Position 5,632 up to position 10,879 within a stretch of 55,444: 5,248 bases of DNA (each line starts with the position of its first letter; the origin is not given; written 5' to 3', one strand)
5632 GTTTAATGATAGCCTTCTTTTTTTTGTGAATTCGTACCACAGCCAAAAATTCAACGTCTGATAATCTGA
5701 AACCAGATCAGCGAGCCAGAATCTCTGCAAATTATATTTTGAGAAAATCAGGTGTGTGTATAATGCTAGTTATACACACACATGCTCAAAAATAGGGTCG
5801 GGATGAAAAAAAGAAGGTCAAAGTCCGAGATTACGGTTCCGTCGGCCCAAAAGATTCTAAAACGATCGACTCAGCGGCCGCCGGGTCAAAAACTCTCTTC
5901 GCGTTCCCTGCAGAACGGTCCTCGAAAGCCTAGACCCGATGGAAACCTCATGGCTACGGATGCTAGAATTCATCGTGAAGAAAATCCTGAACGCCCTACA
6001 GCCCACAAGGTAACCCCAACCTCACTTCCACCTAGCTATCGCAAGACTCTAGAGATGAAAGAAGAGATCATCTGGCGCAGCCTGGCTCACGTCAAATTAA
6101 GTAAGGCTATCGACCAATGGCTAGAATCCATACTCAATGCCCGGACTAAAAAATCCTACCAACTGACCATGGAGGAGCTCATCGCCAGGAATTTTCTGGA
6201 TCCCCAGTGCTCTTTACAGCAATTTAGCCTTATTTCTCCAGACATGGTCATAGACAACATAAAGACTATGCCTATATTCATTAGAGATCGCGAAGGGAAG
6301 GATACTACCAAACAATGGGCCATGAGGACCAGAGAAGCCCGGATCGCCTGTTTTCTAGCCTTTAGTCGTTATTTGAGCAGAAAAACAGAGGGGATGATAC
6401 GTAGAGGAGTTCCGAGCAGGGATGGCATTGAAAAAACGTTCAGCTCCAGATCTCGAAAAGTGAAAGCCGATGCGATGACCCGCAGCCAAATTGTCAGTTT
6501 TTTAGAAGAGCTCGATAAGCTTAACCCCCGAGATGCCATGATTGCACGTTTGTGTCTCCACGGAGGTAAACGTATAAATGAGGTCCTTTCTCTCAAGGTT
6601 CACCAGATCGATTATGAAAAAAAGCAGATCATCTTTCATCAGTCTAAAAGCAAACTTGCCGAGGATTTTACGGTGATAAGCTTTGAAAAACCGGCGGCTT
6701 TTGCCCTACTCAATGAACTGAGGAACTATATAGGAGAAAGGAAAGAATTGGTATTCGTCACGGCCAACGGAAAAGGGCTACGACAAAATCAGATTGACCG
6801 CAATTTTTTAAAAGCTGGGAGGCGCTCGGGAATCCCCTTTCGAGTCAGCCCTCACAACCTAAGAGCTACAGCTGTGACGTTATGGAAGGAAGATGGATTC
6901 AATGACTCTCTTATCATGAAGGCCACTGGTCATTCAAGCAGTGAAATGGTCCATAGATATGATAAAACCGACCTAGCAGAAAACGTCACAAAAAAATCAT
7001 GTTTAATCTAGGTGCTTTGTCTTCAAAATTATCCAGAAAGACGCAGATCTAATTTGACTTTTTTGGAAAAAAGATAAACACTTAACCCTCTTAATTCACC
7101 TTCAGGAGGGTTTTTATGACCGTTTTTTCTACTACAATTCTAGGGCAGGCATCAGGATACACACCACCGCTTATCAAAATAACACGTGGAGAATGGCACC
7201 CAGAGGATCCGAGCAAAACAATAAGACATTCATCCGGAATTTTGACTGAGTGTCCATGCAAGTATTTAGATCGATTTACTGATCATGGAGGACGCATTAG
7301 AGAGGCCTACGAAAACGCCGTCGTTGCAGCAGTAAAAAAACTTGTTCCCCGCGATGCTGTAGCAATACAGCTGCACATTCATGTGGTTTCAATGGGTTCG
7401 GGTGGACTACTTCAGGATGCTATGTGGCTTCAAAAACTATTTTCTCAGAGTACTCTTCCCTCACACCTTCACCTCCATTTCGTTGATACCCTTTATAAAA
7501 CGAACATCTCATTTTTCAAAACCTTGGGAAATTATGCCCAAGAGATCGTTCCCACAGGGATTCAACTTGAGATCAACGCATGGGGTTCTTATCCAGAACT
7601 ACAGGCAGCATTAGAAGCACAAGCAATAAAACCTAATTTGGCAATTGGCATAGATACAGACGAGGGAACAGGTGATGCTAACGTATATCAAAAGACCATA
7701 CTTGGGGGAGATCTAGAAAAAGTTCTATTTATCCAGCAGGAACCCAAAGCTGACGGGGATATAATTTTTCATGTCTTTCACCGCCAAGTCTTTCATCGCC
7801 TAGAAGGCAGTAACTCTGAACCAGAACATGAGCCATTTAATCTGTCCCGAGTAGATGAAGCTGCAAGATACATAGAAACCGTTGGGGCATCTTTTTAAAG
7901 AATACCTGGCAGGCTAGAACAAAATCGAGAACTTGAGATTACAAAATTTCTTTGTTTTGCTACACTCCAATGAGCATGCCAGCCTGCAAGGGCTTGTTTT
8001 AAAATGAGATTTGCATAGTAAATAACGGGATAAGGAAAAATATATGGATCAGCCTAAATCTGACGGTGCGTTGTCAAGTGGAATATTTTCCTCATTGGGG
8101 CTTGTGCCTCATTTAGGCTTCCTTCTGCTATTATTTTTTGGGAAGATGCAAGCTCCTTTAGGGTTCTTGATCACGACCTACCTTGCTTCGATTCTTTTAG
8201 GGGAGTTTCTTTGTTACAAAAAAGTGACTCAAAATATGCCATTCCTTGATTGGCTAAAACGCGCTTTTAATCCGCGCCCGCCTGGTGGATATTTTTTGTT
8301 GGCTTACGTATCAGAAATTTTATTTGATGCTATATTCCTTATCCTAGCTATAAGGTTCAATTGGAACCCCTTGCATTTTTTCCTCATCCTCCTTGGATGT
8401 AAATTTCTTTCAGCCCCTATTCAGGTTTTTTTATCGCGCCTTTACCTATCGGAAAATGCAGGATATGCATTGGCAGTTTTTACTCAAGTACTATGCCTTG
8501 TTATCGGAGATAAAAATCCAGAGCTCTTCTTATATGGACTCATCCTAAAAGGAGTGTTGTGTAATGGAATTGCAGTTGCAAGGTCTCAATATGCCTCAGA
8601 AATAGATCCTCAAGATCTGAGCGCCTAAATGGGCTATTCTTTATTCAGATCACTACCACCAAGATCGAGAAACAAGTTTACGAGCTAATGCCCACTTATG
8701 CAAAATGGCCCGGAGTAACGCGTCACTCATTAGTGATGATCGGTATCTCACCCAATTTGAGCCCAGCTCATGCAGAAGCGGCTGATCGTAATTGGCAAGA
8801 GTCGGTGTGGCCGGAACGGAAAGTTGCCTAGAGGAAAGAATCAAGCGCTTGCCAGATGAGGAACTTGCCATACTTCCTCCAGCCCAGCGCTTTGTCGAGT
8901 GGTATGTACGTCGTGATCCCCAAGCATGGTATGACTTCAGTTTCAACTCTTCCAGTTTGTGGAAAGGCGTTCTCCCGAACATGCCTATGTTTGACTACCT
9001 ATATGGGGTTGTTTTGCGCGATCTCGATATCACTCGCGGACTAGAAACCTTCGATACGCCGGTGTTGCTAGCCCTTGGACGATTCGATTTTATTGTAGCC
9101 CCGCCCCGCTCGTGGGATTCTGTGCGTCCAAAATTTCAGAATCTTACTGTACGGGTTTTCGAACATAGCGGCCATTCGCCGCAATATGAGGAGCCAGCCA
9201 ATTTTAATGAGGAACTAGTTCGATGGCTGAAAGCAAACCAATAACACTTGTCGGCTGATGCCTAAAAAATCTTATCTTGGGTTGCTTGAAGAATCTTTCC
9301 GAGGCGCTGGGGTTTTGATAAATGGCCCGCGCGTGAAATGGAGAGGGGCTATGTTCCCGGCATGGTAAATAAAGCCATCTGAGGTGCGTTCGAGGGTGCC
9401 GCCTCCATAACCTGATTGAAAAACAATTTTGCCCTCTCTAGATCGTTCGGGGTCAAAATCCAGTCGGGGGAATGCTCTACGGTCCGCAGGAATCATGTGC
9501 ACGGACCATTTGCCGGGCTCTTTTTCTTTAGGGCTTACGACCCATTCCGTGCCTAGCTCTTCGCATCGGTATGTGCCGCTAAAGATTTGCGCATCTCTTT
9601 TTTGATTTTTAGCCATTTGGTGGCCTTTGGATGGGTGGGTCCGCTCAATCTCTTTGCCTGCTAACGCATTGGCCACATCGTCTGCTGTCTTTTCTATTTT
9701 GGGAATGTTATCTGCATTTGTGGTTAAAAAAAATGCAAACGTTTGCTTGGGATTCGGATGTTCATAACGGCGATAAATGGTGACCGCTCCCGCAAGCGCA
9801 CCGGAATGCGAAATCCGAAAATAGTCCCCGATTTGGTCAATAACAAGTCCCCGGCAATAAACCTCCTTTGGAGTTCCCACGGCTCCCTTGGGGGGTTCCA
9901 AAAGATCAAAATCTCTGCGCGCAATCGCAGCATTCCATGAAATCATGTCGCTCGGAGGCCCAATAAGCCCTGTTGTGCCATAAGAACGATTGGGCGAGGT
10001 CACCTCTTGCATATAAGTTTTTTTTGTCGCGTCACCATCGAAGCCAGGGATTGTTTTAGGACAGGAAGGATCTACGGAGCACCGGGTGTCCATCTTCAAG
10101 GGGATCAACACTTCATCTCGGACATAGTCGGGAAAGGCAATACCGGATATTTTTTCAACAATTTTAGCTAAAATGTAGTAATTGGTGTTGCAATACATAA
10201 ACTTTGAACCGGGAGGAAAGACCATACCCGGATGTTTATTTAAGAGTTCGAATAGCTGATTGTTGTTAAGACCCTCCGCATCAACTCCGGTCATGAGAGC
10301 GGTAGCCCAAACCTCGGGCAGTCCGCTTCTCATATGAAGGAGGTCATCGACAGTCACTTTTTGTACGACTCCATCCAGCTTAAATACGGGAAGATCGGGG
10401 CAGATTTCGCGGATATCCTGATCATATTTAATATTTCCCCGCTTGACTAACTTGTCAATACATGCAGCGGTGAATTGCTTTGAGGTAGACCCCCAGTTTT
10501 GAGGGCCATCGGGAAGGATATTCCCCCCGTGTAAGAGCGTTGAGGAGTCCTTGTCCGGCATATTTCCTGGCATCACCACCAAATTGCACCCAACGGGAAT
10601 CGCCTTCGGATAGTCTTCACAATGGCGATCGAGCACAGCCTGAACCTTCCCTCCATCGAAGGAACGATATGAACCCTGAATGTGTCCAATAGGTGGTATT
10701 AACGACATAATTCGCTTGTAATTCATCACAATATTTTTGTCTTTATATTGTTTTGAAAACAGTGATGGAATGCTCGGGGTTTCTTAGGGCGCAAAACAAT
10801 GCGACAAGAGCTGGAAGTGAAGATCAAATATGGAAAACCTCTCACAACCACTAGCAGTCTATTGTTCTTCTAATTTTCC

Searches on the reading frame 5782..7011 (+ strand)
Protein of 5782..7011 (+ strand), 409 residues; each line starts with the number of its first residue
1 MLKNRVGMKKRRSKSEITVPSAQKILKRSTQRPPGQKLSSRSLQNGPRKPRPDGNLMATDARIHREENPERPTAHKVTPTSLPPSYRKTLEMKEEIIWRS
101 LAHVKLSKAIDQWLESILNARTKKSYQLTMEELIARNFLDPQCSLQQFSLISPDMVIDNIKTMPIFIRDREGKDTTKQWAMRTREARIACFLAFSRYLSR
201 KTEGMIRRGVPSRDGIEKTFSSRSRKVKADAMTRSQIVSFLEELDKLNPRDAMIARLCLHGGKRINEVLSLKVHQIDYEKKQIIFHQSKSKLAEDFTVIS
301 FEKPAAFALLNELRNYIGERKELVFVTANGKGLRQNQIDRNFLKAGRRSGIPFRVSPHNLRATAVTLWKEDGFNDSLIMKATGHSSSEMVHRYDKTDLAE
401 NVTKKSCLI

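Call 7: search_protein_families(library=pfam, proteins=[window:5782-7011:+], max_evalue=0.001)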
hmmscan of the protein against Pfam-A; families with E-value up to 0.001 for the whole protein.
window:5782-7011:+ (409 aa): 1 family
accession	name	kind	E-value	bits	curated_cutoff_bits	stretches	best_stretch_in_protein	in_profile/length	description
PF00589.27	Phage_integrase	-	1.6e-23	83.8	27.1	1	232-395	3-167/172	Phage integrase family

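Call 22: search_protein_families(library=ncbifam, proteins=[window:5782-7011:+], max_evalue=0.01)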
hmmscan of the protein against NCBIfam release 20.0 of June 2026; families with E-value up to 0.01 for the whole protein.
window:5782-7011:+ (409 aa): 11 families
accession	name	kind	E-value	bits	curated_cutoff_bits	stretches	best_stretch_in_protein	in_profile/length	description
NF040815.2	recomb_XerA_Arch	equivalog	1.4e-21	77.3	220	1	166-400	46-258/263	site-specific tyrosine recombinase/integron integrase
TIGR02224.1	recomb_XerC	equivalog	1.3e-11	44.4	335.15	1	177-398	59-279/295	tyrosine recombinase XerC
NF007370.0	PRK09870.1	subfamily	9.9e-10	38.4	221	1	226-386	7-169/200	tyrosine-type DNA invertase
TIGR02249.1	integrase_gron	subfamily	8.2e-09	35.2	265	1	223-291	94-158/315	integron integrase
NF003462.0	PRK05084.1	equivalog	6.8e-08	31.6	267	1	248-397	194-345/360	tyrosine recombinase XerS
NF007371.0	PRK09871.1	subfamily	4.6e-07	29.6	222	1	250-397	27-175/198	tyrosine-type DNA invertase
TIGR02225.1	recomb_XerD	equivalog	6.3e-07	29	329.6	1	207-386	79-264/290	site-specific tyrosine recombinase XerD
NF001399.0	PRK00283.1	subfamily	1.5e-06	27.6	279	1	214-364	96-251/300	tyrosine recombinase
NF002331.0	PRK01287.1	subfamily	7.8e-05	21.8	371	1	226-394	136-310/365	site-specific tyrosine recombinase XerC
NF011946.0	PRK15417.1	equivalog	0.00057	19.1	435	0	245-290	127-172/337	integron integrase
NF007246.0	PRK09692.1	domain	0.0034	16.1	434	1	267-400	251-380/413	integrase domain-containing protein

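Call 76: search_dna_similar(query=window:5782-7011:+, collection=plasmids, mode=protein, max_rows=12, max_evalue=1e-10)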
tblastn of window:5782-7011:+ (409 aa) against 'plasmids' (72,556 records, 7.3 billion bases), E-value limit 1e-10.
Records with a match: 122; places in all: 238; records where one place covers at least 80% of the query: 5.
Best place of each record, by identity: <60% 122.
By first word of the organism name: Chlamydia 112; Chlamydiifrater 4; Candidatus 2; Criblamydia 1; Waddlia 1; Chlamydophila 1; Simkania 1.
By predicted mobility (MOB-suite, as given by PLSDB): non-mobilizable 121; conjugative 1.
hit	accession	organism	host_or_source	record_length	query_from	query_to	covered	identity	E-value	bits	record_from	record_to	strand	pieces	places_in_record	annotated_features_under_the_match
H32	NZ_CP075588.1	Candidatus Rhabdochlamydia oedothoracis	Oedothorax gibbosus,Metagenomic ...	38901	85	409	79%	58.5%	6e-131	422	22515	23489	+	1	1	site-specific integrase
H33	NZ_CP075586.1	Candidatus Rhabdochlamydia porcellionis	Porcellio ...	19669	85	409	79%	58.2%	3e-130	420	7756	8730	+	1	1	tyrosine-type recombinase/integrase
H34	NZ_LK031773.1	Criblamydia sequanensis CRIB-18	-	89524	79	409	81%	43.8%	8e-83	283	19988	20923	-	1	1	site-specific integrase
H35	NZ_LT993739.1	Chlamydia serpentis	Atheris squamigera,Snake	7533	51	409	88%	38.7%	8e-67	237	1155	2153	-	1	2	site-specific integrase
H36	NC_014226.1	Waddlia chondrophila WSU 86-1044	-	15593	92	409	78%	43.1%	7e-76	263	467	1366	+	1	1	tyrosine-type recombinase/integrase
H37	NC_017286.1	Chlamydia pneumoniae LPCoLN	-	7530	65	409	84%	38.6%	6e-66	234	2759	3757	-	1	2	site-specific integrase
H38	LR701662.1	Chlamydia avium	Columba livia domestica,pigeon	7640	62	409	85%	38.2%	7e-62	223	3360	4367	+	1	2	record has no annotation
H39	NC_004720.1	Chlamydia caviae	-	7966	74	409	82%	39.6%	1e-64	231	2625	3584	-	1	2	site-specific integrase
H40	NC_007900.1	Chlamydia felis Fe/C-56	-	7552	85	409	79%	39.7%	1e-66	236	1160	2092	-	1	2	site-specific integrase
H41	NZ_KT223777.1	Chlamydia pecorum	koala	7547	85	409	79%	39.4%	2e-62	224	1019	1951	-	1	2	site-specific integrase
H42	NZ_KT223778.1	Chlamydia pecorum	koala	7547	85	409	79%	39.4%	2e-62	224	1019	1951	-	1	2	site-specific integrase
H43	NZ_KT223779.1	Chlamydia pecorum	koala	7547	85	409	79%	39.4%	2e-62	224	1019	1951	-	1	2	site-specific integrase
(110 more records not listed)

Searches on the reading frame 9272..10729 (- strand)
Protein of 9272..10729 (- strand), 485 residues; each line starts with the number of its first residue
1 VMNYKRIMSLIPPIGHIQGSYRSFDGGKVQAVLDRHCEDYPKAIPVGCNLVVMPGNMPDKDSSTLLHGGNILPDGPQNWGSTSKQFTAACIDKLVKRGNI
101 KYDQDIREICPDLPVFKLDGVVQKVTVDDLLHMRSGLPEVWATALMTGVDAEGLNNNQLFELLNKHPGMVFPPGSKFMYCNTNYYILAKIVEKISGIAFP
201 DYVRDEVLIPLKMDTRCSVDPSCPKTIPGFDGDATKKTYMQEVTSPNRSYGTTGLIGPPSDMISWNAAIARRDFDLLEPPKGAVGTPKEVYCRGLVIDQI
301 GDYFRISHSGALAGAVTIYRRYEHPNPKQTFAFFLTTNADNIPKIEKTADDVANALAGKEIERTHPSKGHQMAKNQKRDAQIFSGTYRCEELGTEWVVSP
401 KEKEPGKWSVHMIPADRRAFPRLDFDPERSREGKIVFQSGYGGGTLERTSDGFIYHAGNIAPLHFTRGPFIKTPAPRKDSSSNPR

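Call 7: search_protein_families(library=pfam, proteins=[window:9272-10729:-], max_evalue=0.001)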
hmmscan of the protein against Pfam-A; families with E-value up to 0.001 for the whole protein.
window:9272-10729:- (485 aa): 1 family
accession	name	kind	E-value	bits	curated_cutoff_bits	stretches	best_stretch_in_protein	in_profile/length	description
PF00144.29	Beta-lactamase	-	1.3e-28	100.6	27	1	76-321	49-298/329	Beta-lactamase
